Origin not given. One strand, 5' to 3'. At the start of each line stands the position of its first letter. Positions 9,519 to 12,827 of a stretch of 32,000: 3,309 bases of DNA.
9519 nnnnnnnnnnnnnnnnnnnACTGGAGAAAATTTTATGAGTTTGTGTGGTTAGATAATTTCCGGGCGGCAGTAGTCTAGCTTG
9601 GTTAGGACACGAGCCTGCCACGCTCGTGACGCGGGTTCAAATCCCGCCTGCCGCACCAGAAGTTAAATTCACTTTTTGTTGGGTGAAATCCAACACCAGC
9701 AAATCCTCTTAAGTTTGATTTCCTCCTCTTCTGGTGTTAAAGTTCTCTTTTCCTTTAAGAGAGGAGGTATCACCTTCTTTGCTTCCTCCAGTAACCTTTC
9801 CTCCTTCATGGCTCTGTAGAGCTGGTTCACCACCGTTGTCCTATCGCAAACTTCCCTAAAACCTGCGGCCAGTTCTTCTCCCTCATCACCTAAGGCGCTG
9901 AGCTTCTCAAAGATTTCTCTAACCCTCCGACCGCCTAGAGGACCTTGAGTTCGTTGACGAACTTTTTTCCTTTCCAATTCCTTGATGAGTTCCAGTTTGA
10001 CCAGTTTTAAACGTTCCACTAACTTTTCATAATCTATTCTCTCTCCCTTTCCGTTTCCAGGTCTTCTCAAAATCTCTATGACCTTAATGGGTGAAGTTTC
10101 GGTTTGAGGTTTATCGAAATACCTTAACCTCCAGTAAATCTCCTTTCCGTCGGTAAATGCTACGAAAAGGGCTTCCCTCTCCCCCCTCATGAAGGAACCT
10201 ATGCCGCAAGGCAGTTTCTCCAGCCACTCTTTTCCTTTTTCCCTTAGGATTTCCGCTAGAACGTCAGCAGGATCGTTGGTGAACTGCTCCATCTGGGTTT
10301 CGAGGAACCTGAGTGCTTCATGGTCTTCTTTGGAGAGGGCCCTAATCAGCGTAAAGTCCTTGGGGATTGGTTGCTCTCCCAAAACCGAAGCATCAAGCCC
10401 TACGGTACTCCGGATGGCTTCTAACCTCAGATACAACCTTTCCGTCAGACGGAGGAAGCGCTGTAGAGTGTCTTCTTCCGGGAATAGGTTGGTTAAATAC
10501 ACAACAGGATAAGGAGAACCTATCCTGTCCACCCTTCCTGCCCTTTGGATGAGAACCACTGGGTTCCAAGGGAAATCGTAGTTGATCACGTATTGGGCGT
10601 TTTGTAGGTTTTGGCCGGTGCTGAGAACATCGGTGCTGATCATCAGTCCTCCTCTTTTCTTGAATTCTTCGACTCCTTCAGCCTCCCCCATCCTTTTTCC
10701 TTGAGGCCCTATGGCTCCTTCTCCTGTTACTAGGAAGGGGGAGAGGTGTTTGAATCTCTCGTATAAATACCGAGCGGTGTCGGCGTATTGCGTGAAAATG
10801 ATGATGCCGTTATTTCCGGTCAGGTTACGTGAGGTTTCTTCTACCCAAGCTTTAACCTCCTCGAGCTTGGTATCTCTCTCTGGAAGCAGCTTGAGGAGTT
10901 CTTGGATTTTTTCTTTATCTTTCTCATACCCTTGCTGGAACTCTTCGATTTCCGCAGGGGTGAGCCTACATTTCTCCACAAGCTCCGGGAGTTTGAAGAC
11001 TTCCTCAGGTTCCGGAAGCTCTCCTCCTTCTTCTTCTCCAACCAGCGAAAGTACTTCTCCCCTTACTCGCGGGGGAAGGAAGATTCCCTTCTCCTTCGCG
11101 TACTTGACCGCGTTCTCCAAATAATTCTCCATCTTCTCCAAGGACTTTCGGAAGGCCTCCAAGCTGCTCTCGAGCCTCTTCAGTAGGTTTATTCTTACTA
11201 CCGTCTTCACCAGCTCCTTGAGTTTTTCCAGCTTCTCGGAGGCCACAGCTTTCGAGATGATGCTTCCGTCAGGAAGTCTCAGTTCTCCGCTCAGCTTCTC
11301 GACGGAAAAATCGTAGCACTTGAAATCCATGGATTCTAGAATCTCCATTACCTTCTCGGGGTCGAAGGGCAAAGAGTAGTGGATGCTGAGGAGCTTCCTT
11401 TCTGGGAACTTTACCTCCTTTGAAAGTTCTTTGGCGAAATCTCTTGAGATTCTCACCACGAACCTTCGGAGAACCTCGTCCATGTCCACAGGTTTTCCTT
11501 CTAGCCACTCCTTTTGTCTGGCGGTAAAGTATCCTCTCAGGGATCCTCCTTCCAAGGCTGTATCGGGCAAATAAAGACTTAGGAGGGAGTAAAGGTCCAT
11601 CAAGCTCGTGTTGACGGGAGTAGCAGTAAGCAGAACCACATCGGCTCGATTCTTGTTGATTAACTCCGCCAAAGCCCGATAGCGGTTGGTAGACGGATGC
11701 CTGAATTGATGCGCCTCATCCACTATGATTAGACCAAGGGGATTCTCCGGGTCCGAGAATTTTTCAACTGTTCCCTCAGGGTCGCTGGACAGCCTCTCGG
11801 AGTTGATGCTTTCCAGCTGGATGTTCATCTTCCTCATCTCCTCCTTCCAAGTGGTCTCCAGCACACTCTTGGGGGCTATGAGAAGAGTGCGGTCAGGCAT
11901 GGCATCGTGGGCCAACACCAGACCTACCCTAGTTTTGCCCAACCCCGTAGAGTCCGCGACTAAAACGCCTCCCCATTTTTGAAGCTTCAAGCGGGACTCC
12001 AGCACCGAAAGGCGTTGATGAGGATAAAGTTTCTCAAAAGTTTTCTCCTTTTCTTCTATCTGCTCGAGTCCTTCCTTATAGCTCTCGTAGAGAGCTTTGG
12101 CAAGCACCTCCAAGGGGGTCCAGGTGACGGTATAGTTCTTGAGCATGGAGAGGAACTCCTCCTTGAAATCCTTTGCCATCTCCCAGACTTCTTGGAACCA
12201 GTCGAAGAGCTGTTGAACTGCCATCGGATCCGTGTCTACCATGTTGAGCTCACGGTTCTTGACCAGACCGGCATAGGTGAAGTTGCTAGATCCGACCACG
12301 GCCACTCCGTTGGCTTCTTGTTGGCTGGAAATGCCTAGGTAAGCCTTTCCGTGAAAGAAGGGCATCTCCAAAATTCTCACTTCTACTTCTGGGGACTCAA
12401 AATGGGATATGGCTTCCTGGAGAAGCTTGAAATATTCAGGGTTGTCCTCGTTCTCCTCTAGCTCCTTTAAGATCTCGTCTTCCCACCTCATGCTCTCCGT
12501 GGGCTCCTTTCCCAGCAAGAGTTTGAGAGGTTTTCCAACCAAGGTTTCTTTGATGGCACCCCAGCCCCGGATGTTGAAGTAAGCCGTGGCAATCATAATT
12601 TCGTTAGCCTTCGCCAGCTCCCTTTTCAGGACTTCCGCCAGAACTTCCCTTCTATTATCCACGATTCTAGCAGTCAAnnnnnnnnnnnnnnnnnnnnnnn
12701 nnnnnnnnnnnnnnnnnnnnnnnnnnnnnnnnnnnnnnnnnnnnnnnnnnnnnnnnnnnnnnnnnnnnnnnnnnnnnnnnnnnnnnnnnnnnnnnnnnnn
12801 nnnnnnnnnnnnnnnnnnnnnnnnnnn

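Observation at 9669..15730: Two-gene cassette: N6-adenine methyltransferase with TRD, coupled to a PLD-nuclease/SNF2-helicase fusion, a candidate non-canonical restriction/defence system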

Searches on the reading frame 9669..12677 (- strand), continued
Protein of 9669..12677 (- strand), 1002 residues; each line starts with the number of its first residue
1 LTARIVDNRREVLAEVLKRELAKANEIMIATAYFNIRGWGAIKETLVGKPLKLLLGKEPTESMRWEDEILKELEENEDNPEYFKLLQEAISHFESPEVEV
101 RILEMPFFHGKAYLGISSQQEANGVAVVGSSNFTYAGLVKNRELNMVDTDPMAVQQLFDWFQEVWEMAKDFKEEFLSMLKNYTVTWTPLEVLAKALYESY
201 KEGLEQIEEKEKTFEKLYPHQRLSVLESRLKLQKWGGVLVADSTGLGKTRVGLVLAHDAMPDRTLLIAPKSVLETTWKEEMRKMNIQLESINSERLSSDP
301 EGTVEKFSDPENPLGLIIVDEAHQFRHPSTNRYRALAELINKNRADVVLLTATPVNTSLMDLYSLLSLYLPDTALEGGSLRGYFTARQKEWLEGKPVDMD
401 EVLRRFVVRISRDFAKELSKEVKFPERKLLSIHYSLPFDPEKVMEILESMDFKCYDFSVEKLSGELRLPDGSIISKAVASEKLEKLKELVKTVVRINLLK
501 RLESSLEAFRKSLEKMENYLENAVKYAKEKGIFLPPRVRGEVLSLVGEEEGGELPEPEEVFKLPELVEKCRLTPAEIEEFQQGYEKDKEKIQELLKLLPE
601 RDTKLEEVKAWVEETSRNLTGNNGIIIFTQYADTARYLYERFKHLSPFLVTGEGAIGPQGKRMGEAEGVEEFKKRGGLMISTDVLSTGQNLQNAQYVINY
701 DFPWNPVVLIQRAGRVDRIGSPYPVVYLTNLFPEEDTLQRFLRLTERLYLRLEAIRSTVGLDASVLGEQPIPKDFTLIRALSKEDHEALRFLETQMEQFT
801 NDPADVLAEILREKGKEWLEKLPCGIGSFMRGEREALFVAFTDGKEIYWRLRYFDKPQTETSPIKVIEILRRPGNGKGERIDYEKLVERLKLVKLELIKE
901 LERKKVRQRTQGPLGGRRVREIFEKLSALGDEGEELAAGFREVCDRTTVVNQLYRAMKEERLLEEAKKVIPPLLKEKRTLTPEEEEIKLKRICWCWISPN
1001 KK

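Call 98: search_dna_similar(query=window:9669-12677:-, collection=phages, mode=protein, max_rows=10, max_evalue=1e-15)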
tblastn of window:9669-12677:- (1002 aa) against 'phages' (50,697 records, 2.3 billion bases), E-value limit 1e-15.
Records with a match: 1; places in all: 2; records where one place covers at least 80% of the query: 0.
Best place of each record, by identity: <60% 1.
By first word of the organism name: Erysipelothrix 1.
By host as written in the record: Erysipelothrix rhusiopathiae ZJ 1.
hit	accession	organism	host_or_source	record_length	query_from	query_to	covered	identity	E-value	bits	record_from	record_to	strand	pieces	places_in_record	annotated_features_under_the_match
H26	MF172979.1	Erysipelothrix phage phi1605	Erysipelothrix rhusiopathiae ZJ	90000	495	736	24%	31.2%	1e-19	101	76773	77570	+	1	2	DEAD/DEAH box helicase-like protein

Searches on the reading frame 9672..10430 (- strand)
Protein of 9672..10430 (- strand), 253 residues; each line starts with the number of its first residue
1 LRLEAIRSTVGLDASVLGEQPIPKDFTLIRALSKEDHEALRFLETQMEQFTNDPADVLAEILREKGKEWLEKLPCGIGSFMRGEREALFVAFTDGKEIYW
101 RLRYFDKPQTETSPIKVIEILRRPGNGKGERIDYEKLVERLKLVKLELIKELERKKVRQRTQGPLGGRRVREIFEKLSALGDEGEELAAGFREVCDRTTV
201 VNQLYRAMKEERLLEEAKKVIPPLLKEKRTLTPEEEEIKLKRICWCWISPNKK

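Call 46: search_protein_families(library=pfam, proteins=[window:9672-10430:-], max_evalue=10)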
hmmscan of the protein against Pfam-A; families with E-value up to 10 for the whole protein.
seq(253 aa): 0 families

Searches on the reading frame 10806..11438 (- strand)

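Call 46: search_protein_families(library=pfam, proteins=[window:10806-11438:-], max_evalue=10)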
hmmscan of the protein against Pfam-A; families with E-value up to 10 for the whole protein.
seq(211 aa): 10 families
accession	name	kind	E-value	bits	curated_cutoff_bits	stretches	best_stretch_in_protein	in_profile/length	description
PF12325.13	TMF_TATA_bd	-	5e-05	23.8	29.1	2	145-201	47-103/115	TATA element modulatory factor 1 TATA binding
PF18052.6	Rx_N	-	0.0055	17.2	27.7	1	70-112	6-46/93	Rx N-terminal domain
PF11315.13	Med30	-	0.03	15.2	28.1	1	52-117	29-93/147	Mediator complex subunit 30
PF22743.2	PspAA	-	0.087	13.5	27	1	170-201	55-86/92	PspA-Associated protein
PF14778.11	ODR4-like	-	0.12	11.7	24.5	1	35-124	243-330/375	Odorant response abnormal 4-like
PF03693.20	ParD_antitoxin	-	0.18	12.7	21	1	171-202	26-57/81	Bacterial antitoxin of ParD toxin-antitoxin type II system and RHH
PF06780.16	Erp_C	-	0.29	11.6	24.3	1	67-115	91-132/140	Erp protein C-terminus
PF13863.11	DUF4200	-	0.75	10.6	29.7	2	163-203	7-47/119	Domain of unknown function (DUF4200)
PF04350.18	PilO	-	1.4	9.5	22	1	160-189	21-50/145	Pilus assembly protein, PilO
PF05377.16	FlaC_arch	-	6.5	7.7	27.8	0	86-108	9-31/55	Flagella accessory protein C (FlaC)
